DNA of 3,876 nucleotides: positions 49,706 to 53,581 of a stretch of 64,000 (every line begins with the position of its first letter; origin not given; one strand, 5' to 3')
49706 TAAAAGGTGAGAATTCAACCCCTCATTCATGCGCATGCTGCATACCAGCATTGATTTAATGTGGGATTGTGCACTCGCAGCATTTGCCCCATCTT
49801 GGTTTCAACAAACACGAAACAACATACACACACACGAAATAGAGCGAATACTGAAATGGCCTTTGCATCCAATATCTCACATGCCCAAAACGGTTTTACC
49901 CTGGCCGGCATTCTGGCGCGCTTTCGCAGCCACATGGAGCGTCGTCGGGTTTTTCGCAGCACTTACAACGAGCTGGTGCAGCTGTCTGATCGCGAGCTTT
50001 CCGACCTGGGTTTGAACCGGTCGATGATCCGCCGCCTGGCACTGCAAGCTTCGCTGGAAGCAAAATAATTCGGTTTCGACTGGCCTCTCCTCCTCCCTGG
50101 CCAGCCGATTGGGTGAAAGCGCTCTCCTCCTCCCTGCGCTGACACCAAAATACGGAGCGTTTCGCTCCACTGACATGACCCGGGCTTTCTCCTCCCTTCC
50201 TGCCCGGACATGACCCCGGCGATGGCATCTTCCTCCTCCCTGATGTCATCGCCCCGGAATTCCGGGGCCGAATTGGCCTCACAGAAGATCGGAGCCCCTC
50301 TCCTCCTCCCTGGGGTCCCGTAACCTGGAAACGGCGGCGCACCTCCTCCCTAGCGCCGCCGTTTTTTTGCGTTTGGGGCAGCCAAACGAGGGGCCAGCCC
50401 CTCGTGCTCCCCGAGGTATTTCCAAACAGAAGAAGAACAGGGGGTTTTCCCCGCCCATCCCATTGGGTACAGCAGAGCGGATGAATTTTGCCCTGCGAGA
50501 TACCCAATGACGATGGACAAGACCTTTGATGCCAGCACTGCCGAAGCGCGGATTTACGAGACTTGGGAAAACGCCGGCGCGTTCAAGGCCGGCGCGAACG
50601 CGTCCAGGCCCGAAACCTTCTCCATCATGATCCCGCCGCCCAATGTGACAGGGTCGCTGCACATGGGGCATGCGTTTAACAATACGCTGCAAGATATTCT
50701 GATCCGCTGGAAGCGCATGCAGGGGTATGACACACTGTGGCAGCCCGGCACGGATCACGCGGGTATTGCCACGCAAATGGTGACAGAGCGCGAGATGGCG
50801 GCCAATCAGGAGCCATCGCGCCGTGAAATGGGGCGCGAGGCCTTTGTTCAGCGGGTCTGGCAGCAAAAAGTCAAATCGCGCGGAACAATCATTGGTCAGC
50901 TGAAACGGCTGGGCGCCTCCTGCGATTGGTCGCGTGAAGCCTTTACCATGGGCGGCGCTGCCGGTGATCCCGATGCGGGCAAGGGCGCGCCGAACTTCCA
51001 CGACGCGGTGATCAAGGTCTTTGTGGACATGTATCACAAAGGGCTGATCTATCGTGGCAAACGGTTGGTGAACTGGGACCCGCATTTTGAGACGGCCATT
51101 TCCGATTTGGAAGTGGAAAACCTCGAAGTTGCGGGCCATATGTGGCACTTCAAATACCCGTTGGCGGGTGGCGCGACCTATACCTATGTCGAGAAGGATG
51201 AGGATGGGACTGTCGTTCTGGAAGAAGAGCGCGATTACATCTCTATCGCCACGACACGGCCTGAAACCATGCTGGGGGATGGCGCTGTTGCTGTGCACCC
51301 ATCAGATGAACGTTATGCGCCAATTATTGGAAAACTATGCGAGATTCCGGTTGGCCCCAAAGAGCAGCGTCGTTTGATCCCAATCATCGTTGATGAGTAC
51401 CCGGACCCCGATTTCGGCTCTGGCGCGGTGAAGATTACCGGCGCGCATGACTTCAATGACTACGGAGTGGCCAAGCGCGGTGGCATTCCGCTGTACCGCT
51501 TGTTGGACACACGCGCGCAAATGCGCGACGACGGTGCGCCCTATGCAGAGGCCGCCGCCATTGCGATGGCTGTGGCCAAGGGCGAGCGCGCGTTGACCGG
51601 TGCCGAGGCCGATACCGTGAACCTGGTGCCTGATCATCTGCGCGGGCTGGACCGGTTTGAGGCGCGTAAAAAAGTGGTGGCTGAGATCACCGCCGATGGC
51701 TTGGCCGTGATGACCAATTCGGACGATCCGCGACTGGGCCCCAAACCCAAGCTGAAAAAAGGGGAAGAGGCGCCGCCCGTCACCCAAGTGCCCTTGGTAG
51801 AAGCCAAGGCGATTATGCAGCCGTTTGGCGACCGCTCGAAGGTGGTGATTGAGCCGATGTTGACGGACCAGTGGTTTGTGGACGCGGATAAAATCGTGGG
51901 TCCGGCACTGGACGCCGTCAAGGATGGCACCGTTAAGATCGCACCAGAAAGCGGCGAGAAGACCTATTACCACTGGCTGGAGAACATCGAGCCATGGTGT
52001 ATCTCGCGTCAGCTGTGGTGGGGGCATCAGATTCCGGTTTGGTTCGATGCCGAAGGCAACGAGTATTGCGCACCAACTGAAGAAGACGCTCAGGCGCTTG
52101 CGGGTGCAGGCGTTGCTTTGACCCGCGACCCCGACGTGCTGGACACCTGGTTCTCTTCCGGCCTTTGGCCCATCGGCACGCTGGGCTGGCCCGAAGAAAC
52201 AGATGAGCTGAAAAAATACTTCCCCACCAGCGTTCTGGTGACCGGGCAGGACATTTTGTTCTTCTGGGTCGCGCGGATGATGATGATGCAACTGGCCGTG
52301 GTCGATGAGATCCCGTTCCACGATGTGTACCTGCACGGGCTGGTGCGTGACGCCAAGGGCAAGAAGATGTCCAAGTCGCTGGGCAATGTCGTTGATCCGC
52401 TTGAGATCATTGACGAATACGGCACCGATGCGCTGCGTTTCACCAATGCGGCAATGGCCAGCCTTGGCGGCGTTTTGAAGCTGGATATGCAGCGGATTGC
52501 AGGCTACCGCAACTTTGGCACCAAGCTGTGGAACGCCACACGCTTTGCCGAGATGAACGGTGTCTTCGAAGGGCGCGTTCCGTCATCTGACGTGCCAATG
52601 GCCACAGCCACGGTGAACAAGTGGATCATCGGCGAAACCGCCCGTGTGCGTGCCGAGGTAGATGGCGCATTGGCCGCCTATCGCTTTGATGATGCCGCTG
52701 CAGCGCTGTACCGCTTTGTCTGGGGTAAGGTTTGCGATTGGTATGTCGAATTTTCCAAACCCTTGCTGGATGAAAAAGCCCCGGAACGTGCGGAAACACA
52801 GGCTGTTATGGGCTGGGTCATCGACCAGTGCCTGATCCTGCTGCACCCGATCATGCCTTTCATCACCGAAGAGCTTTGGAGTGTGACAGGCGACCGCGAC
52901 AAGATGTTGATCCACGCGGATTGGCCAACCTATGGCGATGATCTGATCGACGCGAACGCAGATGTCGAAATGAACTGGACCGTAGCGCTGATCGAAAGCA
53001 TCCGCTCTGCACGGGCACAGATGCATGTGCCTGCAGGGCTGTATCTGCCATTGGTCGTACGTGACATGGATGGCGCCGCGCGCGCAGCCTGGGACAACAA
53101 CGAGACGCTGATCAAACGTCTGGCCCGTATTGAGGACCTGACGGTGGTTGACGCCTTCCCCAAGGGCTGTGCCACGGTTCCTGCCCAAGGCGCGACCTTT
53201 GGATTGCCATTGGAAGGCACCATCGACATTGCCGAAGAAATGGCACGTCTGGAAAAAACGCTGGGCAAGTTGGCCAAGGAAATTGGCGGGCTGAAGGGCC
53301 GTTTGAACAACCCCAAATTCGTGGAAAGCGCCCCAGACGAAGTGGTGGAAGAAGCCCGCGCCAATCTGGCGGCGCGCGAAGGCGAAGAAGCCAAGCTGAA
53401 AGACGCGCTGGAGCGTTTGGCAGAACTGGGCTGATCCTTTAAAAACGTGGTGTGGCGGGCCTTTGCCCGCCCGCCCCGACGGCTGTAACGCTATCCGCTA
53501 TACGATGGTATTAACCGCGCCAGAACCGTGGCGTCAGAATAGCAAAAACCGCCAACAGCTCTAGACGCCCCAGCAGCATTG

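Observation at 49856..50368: DUF1127 (CcaF1-like) gene followed by six hairpins that all display CUCCUCCC anti-Shine-Dalgarno loops (CcsR/cuckoo sRNA cluster)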

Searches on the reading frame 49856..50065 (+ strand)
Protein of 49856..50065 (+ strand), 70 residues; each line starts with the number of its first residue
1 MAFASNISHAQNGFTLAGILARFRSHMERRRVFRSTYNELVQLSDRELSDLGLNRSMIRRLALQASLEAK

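Call 7: search_protein_families(library=pfam, proteins=[window:49856-50065:+], max_evalue=0.01)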
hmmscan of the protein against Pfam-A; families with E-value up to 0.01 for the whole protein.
window:49856-50065:+ (70 aa): 1 family
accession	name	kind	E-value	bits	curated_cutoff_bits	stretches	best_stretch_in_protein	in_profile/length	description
PF06568.16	DUF1127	-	1.7e-13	50.5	23.3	1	23-59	1-37/37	Domain of unknown function (DUF1127)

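Call 10: find_related_loci(query=window:49856-50065:+, collection=genome_contigs, flank=2500)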
Query window:49856-50065:+ (70 aa) in genome_contigs; peptide patterns used: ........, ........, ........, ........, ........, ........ (x = any residue, [..] = any of these).
599 stretches matched a pattern (row limit reached: there are more); 174 encode a relative of the query (tblastn E <= 1e-3); the best 80 are kept; 80 distinct loci.
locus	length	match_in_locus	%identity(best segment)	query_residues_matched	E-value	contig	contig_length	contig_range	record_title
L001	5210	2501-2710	51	1-68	5e-19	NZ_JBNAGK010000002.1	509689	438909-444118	Tropicibacter sp. S64 Scaffold2, whole genome shotgun sequence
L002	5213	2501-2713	52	1-68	4e-18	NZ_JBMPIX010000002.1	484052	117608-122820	Primorskyibacter sp. 2E233 NODE_2_length_484052_cov_161.862941, whole genome shotgun sequence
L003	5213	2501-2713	54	1-68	1e-17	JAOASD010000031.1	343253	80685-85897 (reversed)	MAG: Pelagimonas sp. isolate McLGI.12 contig_46023, whole genome shotgun sequence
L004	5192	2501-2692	52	1-66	5e-16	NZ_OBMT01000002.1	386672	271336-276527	Rhodobacter maris strain JA276, whole genome shotgun sequence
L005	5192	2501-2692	53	1-66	6e-16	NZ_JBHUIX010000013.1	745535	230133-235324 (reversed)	Rhodobacter lacus strain KCTC 15478 platanus_K_default_13, whole genome shotgun sequence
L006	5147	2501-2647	64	16-68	5e-15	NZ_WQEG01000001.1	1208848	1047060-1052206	Ruegeria sp. HKCCA6707 NODE_1, whole genome shotgun sequence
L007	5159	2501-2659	58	16-68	8e-15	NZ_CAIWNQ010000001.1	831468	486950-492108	Ruegeria sp. THAF57, whole genome shotgun sequence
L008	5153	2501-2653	57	16-66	6e-14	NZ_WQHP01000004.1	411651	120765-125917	Ruegeria arenilitoris strain HKCCA4777 NODE_4, whole genome shotgun sequence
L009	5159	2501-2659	57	16-68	7e-14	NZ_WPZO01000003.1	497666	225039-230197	Ruegeria arenilitoris strain HKCCD9148 NODE_3, whole genome shotgun sequence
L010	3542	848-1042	52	1-66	8e-14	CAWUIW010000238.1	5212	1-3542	MAG: uncultured Rhodobacterales bacterium isolate SRR17458609_metabat2_1_1705322972 genome assembly, contig: ERZ21854014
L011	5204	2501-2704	46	1-69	1e-13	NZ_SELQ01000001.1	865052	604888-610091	Salipiger sp. IMCC34102 NODE_1_length_865052_cov_339.967931, whole genome shotgun sequence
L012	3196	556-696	57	20-66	1e-13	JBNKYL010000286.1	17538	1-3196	MAG: Paracoccaceae bacterium isolate D1D2.bin.22.orig k141_1290179, whole genome shotgun sequence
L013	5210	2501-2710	48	1-68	3e-13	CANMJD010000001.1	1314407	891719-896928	uncultured Pseudoruegeria sp. isolate 4-82.fasta genome assembly, contig: NODE_1, whole genome shotgun sequence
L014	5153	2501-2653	59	16-66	3e-12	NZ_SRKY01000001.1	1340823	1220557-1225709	Aliishimia ponticola strain MYP11 contig1, whole genome shotgun sequence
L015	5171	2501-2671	49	14-66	3e-12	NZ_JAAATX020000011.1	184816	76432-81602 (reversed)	Rhodobacter amnigenus strain HSP-20 contig00011, whole genome shotgun sequence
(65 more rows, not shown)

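Call 18: find_homologous_proteins(query=window:49856-50065:+)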
Query window:49856-50065:+ (70 aa): 11 proteins with E <= 0.001 among 11 candidates.
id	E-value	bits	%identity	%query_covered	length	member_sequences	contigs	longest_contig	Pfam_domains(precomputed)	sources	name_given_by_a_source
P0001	7.7e-36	138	100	100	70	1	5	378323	PF06568.17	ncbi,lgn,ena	-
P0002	2.6e-14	70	60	99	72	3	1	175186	PF06568.17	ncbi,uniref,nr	ncbi:DUF1127 domain-containing protein [Citreicella sp. C3M06]|uniref:DUF1127 domain-containing prot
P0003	3.1e-11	60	54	99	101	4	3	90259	PF06568.17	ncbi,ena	-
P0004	7.5e-11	59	52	99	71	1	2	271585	PF06568.17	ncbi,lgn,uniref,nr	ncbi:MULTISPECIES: DUF1127 domain-containing protein [unclassified Shimia]|uniref:DUF1127 domain-con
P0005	7.9e-11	59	53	99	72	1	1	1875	PF06568.17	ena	-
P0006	8.0e-11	59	54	94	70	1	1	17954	PF06568.17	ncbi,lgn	-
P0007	1.0e-10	59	49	97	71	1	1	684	PF06568.17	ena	-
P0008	1.2e-10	59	57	94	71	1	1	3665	PF06568.17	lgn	-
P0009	3.3e-10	57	51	97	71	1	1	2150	PF06568.17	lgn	-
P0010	1.4e-9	55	64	76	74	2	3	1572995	PF06568.17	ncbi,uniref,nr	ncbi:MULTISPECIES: DUF1127 domain-containing protein [unclassified Ruegeria]|uniref:DUF1127 domain-c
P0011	9.2e-8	50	53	91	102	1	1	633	PF06568.17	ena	-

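Call 19: find_encoding_contigs(protein=P0001, flank=3000, max_places=5)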
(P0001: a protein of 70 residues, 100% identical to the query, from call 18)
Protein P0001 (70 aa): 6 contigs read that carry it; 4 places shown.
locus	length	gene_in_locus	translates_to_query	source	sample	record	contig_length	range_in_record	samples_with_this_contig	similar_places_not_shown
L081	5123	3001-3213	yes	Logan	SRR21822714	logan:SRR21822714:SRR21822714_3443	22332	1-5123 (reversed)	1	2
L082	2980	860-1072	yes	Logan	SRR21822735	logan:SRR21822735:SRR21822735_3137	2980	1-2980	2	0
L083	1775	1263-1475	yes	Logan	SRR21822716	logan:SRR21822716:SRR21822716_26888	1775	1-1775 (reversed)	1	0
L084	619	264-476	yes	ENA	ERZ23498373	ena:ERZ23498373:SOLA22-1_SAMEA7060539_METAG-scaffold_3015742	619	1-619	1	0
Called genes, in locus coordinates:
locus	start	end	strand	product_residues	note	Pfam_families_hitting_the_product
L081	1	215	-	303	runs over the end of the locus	PF00892:EamA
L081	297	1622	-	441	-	PF02881:SRP54_N, PF06414:Zeta_toxin (weak), PF13401:AAA_22 (weak), PF13604:AAA_30 (weak), PF00448:SRP54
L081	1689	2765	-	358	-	PF01883:FeS_assembly_P, PF10609:ParA, PF01656:CbiA, PF02374:ArsA_ATPase (weak), PF09140:MipZ (weak), PF13614:AAA_31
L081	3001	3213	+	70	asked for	PF06568:YjiS-like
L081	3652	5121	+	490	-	?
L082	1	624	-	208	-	?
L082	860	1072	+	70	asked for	PF06568:YjiS-like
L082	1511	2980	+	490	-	?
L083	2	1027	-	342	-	?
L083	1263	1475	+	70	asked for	PF06568:YjiS-like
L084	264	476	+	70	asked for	PF06568:YjiS-like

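Call 36: search_solved_structures(query=window:49856-50065:+, max_evalue=1, show_alignments=2)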
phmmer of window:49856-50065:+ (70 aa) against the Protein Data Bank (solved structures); distinct sequences matched with E-value up to 1: 0.

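Call 54: predict_structure(alignment_id=A2)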
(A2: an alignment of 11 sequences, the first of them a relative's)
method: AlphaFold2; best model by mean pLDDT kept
length: 70 residues; sequences in the alignment: 11
mean_pLDDT: 77.7   pTM: 0.54
mean pLDDT of the five models: 77.7, 77.3, 74.5, 72.9, 71.8
residues with pLDDT >= 90: 17; 70-90: 34; 50-70: 9; < 50: 10
segments of 3 or more residues with pLDDT < 50: 1-6
pLDDT, mean of each block of 10 residues (from residue 1): 47 61 83 91 85 90 86
secondary structure, 60 per line:
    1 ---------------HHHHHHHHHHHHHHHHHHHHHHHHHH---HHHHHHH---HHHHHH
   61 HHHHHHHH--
elements in order: H16-41 H45-51 H55-68

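Call 58: fold_search(model_id=the predicted structure, library=pdb)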
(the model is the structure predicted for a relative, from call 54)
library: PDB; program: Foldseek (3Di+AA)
matches with E <= 10: 35; with E <= 0.001: 0
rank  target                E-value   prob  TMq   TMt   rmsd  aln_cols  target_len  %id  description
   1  1nmr_MODEL_1_A        1.2e+00  0.11  0.28  0.24  11.9        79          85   18  Solution Structure of C-terminal Domain from Trypanosoma cruzi Poly(A)-Binding Protein (released 2003-09-09)
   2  2n2h_MODEL_1_B        1.5e+00  0.15  0.35  0.23   8.9        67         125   25  Solution structure of Sds3 in complex with Sin3A (released 2015-07-15)
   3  9dtr_R                1.7e+00  0.20  0.41  0.33  21.2        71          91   10  Structure of the yeast post-catalytic P complex spliceosome at 2.3 Angstrom resolution (released 2024-12-25)
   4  2nq2_B                2.9e+00  0.13  0.35  0.12   4.8        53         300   19  An inward-facing conformation of a putative metal-chelate type ABC transporter. (released 2007-01-02)
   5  9ep0                  3.4e+00  0.35  0.50  0.12   4.1        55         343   14  Dolichyl phosphate mannose synthase in complex with donor (GDP-Man) and traces of acceptor (Dol55P) and product (Dol55P- (released 2025-10-01)
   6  2hos_B                3.4e+00  0.04  0.25  0.28  15.9        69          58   20  Phage-Selected Homeodomain Bound to Unmodified DNA (released 2006-12-12)
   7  3q94_B                3.6e+00  0.10  0.27  0.07   8.0        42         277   17  The crystal structure of fructose 1,6-bisphosphate aldolase from Bacillus anthracis str. 'Ames Ancestor' (released 2011-01-26)
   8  9eys_F                3.8e+00  0.14  0.45  0.27   7.3        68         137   12  Structure of Far-Red Photosystem I from C. thermalis PCC 7203 (released 2025-04-23)
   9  5mlz                  3.8e+00  0.06  0.30  0.08  10.3        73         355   12  Dolichyl phosphate mannose synthase in complex with GDP and Mg2+ (released 2017-08-09)
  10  1nh2_B                4.4e+00  0.09  0.29  0.40   4.8        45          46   13  Crystal structure of a yeast TFIIA/TBP/DNA complex (released 2003-10-21)
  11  6m10_D                4.4e+00  0.05  0.22  0.20   8.3        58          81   16  Crystal structure of PA4853 (Fis) from Pseudomonas aeruginosa (released 2020-05-13)
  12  3hug_A                4.7e+00  0.08  0.32  0.30   8.3        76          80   13  Crystal structure of Mycobacterium tuberculosis anti-sigma factor RslA in complex with -35 promoter binding domain of  (released 2010-03-02)
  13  2da2_MODEL_1_A        5.0e+00  0.06  0.29  0.29  14.7        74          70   16  Solution structure of the second homeobox domain of AT-binding transcription factor 1 (ATBF1) (released 2006-06-13)
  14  2nq2_A                5.4e+00  0.08  0.31  0.10   4.9        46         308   20  An inward-facing conformation of a putative metal-chelate type ABC transporter. (released 2007-01-02)
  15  2gq2_A                5.7e+00  0.21  0.50  0.16   3.0        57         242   14  Mycobacterium tuberculosis ThyX-NADP complex (released 2006-06-27)
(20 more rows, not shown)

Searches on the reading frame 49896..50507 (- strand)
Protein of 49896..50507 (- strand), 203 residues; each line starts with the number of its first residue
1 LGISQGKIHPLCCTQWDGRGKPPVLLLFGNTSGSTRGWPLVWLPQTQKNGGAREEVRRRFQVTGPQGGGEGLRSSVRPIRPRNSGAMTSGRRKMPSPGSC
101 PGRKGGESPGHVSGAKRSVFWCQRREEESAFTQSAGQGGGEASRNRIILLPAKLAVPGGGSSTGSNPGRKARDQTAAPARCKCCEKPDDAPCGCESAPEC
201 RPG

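Call 20: list_cluster_members(proteins=[P0001, window:49896-50507:-, window:49877-50176:-])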
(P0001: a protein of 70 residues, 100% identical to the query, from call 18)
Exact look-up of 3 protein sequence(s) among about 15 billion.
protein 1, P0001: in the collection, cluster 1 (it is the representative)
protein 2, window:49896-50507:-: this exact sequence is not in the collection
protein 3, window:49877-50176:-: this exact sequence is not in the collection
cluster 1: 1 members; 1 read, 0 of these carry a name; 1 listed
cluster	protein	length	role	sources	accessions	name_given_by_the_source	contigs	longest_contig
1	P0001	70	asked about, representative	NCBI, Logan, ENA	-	-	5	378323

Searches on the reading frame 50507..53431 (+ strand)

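Call 7: search_protein_families(library=pfam, proteins=[window:50507-53431:+], max_evalue=0.01)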
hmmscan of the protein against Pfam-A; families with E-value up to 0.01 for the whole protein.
window:50507-53431:+ (975 aa): 6 families
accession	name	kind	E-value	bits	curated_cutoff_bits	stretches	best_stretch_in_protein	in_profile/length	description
PF00133.28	tRNA-synt_1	-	5.9e-140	467.1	22.7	1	16-654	2-408/414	tRNA synthetases class I (I, L, M and V)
PF08264.19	Anticodon_1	-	1.4e-36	126.1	25.1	1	704-845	1-142/148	Anticodon-binding domain of tRNA ligase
PF10458.14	Val_tRNA-synt_C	-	4.5e-22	78.5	25.9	1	907-972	1-66/66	Valyl tRNA synthetase tRNA binding arm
PF09334.17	tRNA-synt_1g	-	1.7e-19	70.3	20.1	2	452-649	180-356/391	tRNA synthetases class I (M)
PF01406.26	tRNA-synt_1e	-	1.4e-07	31.7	27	1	576-646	210-279/301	tRNA synthetases class I (C) catalytic domain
PF13603.12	tRNA-synt_1_2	-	0.0097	15.9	25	0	287-339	97-146/185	Leucyl-tRNA synthetase, editing domain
